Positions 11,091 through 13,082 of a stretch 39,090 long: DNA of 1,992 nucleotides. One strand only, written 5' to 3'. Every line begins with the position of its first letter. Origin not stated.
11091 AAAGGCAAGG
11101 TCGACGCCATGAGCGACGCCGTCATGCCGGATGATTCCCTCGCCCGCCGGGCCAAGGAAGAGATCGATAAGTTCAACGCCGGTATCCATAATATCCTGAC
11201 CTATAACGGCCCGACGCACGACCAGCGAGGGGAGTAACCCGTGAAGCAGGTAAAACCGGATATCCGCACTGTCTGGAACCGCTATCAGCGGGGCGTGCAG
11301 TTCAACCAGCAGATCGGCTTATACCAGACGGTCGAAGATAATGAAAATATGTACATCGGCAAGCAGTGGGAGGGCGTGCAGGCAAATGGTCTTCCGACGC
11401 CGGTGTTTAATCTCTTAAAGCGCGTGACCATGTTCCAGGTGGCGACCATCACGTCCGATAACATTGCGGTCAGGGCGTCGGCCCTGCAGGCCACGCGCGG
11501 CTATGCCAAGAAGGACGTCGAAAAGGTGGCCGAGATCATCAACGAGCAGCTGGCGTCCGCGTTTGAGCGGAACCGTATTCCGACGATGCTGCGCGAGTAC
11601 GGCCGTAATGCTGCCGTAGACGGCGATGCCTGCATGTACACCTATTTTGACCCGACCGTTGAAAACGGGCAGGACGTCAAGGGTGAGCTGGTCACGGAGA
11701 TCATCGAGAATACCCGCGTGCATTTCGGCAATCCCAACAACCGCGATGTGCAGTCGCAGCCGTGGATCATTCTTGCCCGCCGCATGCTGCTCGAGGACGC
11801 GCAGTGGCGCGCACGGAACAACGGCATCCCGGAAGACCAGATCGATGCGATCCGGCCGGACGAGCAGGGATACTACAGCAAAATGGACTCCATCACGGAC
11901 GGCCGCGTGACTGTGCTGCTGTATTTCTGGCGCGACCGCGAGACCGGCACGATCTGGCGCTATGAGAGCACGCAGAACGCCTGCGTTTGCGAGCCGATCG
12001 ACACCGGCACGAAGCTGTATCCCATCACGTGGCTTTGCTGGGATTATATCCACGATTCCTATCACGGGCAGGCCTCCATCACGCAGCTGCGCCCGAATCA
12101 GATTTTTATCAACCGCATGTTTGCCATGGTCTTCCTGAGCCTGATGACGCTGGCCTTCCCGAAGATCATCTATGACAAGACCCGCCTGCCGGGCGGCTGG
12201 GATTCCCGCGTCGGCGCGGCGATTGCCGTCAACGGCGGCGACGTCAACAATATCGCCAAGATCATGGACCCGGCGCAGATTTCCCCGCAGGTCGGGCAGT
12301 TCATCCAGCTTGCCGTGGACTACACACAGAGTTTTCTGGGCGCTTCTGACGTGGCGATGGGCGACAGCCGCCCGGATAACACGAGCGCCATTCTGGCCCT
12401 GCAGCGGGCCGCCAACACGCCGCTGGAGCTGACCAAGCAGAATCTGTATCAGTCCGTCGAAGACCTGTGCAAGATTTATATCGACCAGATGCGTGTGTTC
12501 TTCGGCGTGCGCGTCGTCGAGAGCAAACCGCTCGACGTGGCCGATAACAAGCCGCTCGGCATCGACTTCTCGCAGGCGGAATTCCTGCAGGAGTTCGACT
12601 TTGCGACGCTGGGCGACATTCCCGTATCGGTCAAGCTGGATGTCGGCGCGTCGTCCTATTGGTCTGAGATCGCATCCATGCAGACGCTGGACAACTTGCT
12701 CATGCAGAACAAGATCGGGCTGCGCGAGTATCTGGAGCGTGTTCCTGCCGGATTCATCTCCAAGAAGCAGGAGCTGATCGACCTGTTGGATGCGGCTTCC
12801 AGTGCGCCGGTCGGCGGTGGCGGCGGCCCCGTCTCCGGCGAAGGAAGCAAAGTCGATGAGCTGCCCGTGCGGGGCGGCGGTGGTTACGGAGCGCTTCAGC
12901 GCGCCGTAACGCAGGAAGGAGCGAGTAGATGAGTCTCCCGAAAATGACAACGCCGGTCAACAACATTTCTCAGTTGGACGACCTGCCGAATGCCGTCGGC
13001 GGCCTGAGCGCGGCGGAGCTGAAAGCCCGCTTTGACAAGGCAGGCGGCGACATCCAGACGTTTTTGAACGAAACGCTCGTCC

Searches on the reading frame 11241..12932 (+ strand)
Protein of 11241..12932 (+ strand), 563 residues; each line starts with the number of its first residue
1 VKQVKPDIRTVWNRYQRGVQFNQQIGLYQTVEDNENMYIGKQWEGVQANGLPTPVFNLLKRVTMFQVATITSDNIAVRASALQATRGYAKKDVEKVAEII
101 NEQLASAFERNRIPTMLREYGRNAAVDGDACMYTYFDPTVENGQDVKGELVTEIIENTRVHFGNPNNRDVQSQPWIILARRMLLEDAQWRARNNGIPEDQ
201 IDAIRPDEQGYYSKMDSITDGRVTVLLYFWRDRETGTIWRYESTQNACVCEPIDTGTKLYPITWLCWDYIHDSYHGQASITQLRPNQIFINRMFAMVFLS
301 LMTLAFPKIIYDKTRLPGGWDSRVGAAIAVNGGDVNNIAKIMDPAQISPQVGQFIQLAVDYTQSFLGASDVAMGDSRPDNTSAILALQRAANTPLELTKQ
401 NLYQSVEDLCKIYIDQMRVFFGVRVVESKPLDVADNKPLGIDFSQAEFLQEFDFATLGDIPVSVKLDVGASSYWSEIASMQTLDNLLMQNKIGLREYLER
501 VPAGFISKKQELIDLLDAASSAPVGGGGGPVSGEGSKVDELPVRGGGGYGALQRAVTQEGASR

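Call 16: search_protein_families(library=pfam, max_evalue=0.001, proteins=[window:11241-12932:+])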
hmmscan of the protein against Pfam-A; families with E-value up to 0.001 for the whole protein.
window:11241-12932:+ (563 aa): 1 family
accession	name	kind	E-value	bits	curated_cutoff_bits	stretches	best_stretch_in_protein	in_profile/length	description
PF16510.12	P22_portal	-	3.8e-12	45.9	26.1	2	231-421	245-445/594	Phage P22-like portal protein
